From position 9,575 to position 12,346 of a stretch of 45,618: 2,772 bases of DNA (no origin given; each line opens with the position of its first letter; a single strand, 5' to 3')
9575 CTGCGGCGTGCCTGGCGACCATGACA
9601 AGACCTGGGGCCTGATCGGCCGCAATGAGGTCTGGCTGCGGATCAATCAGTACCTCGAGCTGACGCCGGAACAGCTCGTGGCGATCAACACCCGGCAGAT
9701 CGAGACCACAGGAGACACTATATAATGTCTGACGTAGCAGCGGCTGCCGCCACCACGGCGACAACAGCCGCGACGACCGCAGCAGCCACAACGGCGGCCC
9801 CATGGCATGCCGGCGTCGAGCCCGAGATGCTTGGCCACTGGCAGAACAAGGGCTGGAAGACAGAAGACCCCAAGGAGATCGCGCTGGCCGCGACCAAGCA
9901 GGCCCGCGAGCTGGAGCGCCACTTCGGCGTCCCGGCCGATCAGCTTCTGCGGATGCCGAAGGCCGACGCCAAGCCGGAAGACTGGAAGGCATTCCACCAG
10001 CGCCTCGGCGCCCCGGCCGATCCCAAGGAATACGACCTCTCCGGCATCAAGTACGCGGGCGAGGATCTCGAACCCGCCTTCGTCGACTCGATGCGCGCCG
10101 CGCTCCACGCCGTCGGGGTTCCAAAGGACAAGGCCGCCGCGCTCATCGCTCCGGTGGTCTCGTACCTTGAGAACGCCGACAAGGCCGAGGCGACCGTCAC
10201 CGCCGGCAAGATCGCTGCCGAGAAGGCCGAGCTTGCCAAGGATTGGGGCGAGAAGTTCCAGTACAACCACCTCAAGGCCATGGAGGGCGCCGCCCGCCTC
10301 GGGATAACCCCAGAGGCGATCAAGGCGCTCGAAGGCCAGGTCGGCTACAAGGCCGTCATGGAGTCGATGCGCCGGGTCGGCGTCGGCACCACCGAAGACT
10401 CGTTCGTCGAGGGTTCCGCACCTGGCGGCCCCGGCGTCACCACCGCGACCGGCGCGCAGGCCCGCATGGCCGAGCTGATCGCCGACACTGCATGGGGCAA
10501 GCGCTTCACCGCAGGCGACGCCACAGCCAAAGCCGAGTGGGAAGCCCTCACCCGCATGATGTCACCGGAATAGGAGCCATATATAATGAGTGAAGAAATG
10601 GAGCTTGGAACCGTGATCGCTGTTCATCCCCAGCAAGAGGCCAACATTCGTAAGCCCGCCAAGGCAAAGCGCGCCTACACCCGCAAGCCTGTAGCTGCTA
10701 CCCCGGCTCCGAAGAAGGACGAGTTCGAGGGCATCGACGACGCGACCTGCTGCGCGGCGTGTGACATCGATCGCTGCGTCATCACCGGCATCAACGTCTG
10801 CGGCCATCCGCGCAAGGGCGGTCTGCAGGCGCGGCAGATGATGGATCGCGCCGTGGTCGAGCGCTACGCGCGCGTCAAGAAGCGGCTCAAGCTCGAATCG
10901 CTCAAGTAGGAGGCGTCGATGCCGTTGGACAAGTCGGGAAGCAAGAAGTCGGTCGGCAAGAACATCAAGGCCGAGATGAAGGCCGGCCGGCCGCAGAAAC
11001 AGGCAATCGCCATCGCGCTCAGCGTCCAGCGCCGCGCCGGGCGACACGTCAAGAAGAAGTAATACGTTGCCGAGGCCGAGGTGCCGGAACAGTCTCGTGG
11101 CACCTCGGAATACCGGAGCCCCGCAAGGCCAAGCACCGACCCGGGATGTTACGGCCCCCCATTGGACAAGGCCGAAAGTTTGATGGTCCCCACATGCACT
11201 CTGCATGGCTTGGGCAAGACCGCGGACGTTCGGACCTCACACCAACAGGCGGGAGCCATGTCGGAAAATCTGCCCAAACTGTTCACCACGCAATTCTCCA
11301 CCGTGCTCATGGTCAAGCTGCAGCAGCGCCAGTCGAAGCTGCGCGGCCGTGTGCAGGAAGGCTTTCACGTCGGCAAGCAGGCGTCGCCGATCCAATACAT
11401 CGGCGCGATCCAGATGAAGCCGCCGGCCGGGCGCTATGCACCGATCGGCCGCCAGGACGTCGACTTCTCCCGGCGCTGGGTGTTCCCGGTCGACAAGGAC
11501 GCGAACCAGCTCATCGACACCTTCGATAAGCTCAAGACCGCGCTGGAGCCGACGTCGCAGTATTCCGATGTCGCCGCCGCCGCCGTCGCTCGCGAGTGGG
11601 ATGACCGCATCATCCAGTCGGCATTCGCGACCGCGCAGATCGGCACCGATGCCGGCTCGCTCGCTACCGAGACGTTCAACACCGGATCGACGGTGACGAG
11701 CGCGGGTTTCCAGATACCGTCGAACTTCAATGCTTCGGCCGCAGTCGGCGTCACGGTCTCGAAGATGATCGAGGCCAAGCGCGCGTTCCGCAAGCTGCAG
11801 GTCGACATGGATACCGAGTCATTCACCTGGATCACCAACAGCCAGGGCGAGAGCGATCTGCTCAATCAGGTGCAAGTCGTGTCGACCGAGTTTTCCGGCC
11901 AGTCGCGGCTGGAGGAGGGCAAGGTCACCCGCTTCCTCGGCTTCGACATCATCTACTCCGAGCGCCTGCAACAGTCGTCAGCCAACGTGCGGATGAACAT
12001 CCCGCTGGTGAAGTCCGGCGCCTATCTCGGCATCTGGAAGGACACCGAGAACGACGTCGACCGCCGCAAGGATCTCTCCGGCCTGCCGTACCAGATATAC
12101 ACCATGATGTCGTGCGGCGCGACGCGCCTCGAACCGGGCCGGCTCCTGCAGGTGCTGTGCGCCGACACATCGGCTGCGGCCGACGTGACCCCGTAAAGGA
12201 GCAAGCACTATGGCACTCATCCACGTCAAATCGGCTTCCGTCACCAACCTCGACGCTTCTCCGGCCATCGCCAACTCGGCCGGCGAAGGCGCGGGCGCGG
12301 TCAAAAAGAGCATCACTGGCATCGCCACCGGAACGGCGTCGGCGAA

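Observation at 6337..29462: Orientation-specific 11-mer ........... at late intercistronic junctions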

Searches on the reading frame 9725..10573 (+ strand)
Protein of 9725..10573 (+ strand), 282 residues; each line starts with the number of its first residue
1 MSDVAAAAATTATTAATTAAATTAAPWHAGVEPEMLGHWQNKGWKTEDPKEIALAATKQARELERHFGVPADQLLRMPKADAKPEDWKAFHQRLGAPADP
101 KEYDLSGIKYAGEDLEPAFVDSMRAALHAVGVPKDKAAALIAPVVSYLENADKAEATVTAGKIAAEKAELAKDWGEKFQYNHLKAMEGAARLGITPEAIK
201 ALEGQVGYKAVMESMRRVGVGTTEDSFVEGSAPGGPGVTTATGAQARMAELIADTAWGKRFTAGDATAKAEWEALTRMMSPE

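Call 7: search_protein_families(library=phrogs, proteins=[window:9725-10573:+])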
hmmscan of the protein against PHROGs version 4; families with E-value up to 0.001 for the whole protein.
window:9725-10573:+ (282 aa): 1 family
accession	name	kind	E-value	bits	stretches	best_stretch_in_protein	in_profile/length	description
phrog_3742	-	unknown function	5.1e-23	83.4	1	8-254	25-260/287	-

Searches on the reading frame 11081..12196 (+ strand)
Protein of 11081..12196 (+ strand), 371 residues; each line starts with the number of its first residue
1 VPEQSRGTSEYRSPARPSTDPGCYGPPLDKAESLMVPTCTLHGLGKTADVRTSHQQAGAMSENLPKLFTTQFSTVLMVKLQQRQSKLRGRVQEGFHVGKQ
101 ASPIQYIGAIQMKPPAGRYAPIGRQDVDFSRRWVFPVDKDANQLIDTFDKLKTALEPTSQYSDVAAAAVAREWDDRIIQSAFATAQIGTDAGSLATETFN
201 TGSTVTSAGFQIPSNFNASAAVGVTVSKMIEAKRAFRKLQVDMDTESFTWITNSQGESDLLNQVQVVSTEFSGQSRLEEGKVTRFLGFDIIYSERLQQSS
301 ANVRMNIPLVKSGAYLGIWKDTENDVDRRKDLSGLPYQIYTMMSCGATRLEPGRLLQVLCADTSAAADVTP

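Call 7: search_protein_families(library=phrogs, proteins=[window:11081-12196:+])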
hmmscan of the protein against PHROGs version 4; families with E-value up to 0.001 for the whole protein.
window:11081-12196:+ (371 aa): 2 families
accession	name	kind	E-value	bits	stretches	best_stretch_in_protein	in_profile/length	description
phrog_3437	-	head and packaging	5.6e-48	164.7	1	59-360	2-291/294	major head protein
phrog_267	-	head and packaging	4.1e-12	47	1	67-349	40-316/410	major head protein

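Call 14: find_related_loci(query=window:11081-12196:+, collection=viral_contigs, flank=10000)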
Query window:11081-12196:+ (371 aa) in viral_contigs; peptide patterns used: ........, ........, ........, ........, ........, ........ (x = any residue, [..] = any of these).
79 stretches matched a pattern; 71 encode a relative of the query (tblastn E <= 1e-3); 70 distinct loci.
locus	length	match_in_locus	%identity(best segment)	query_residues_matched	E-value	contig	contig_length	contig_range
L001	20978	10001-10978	85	46-371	0e+0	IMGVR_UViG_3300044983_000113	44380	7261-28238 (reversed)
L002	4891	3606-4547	86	57-371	0e+0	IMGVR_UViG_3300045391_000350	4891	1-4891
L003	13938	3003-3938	84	59-371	2e-179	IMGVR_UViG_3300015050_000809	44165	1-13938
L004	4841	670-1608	83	59-371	0e+0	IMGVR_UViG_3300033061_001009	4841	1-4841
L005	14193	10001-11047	76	22-371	4e-174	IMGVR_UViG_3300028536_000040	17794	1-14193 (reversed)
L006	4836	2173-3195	76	26-371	3e-173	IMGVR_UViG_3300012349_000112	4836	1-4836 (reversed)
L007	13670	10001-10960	77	45-371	5e-167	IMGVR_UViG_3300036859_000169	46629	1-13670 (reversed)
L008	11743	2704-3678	77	44-371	1e-165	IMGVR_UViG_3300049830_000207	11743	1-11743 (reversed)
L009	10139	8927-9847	78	59-371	1e-165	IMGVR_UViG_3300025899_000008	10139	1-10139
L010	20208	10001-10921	78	59-371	1e-165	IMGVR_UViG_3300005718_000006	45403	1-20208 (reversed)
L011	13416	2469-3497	74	25-371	3e-163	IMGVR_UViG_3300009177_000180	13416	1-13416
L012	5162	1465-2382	78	60-371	2e-164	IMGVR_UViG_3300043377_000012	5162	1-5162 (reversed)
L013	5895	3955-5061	68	1-371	2e-161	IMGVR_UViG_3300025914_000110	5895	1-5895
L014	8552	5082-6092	73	26-371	4e-160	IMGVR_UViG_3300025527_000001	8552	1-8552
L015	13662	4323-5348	72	24-371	1e-157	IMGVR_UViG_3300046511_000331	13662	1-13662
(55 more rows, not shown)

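Call 28: find_related_loci(query=window:11258-12196:+, collection=genome_contigs, flank=10000)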
Query window:11258-12196:+ (312 aa) in genome_contigs; peptide patterns used: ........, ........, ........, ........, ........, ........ (x = any residue, [..] = any of these).
142 stretches matched a pattern; 1 encode a relative of the query (tblastn E <= 1e-3); 1 distinct loci.
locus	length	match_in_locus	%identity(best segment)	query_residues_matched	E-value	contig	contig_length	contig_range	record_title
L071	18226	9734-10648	78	1-312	2e-164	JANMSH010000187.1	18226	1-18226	MAG: Hyphomicrobiales bacterium isolate SOY_29_metabat_473 SOY_29_k141_4908210, whole genome shotgun sequence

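Call 79: search_dna_similar(query=window:11258-12196:+, collection=phages, mode=protein, max_rows=12)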
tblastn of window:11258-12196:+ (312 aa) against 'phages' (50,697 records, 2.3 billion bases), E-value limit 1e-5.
Records with a match: 44; places in all: 44; records where one place covers at least 80% of the query: 35.
Best place of each record, by identity: <60% 44.
By first word of the organism name: Pelagibacter 23; Liberibacter 8; Caudoviricetes 6; Ralstonia 3; Alteromonas 2; Bacteriophage 1; Vibrio 1.
By host as written in the record: Candidatus Pelagibacter ubique HTCC1062 14; - 7; Candidatus Pelagibacter sp. HTCC1062 4; Candidatus Liberibacter asiaticus UF506 4; Candidatus Pelagibacter sp. FZCC0015 2; Candidadtus Pelagibacter sp. HTCC1062 2; Alteromonas macleodii 2; Ralstonia solanacearum 1; and 8 more.
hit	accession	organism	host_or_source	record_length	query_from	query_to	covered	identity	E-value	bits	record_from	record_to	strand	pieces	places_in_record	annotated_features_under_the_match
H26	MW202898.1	Caudoviricetes sp.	Manatee Spring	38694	1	301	96%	39.7%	6e-61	215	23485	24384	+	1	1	putative major capsid protein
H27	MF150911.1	Ralstonia phage DU_RP_II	Ralstonia solanacearum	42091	1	302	97%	34.4%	3e-45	169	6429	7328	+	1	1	putative major capsid protein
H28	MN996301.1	Ralstonia phage RpY1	Ralstonia solanacearum SL341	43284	1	302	97%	34.4%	3e-45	169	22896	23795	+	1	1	putative major capsid protein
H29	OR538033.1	Ralstonia phage C22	Ralstonia sp. RS3/1-1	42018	1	302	97%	33.9%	6e-44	166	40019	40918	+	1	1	hypothetical protein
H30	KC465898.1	Pelagibacter phage HTVC010P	Candidatus Pelagibacter ubique HTCC1062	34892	1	304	97%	32.9%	6e-29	122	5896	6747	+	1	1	putative major capsid protein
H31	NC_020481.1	Pelagibacter phage HTVC010P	Candidatus Pelagibacter ubique HTCC1062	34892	1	304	97%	32.9%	6e-29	122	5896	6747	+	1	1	major head protein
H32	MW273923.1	Pelagibacter phage HTVC035P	Candidatus Pelagibacter sp. HTCC1062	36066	1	304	97%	32.2%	4e-27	117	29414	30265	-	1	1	putative major capsid protein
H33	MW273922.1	Pelagibacter phage HTVC034P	Candidatus Pelagibacter sp. HTCC1062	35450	1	299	96%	32.4%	8e-27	116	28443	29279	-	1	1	putative major capsid protein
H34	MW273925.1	Pelagibacter phage HTVC203P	Candidatus Pelagibacter sp. FZCC0015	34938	1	299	96%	32.2%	4e-26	114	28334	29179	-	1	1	putative major capsid protein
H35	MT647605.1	Pelagibacter phage Lederberg EXVC029P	Candidatus Pelagibacter ubique HTCC1062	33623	1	299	96%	32.2%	2e-25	112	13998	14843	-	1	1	putative major capsid protein | hypothetical protein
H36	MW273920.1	Pelagibacter phage HTVC024P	Candidatus Pelagibacter sp. HTCC1062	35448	1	299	96%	31.8%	4e-28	119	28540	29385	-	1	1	putative major capsid protein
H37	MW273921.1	Pelagibacter phage HTVC028P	Candidatus Pelagibacter sp. HTCC1062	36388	1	299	96%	31.1%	5e-25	110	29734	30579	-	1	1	putative major capsid protein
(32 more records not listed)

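Call 86: find_related_loci(query=window:11258-12196:+, collection=metagenome_contigs, flank=10000)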
Query window:11258-12196:+ (312 aa) in metagenome_contigs; peptide patterns used: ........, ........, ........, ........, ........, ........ (x = any residue, [..] = any of these).
276 stretches matched a pattern; 60 encode a relative of the query (tblastn E <= 1e-3); 60 distinct loci.
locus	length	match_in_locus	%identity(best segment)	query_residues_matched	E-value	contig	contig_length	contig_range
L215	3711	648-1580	86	1-312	0e+0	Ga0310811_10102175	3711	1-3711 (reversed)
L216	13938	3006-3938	84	1-312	2e-180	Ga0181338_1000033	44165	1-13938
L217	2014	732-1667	83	1-312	0e+0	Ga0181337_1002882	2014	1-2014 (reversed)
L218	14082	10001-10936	81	1-312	6e-172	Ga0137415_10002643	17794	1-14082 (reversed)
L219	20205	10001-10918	78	1-312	2e-166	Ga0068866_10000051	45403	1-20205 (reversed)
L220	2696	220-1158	78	1-312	4e-175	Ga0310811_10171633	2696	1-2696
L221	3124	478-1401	79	1-312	6e-173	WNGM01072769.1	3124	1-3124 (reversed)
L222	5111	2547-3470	79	1-312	2e-167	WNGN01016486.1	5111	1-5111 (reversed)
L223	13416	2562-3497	78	1-312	1e-163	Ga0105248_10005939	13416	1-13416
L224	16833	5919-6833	77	1-312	1e-160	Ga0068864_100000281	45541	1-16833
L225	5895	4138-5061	77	1-312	1e-160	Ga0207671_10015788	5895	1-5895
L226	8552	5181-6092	77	1-312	2e-157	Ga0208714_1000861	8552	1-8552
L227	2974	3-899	77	15-312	1e-164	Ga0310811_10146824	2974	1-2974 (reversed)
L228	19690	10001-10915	75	1-312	3e-153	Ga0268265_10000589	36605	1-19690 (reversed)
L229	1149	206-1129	74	1-312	2e-168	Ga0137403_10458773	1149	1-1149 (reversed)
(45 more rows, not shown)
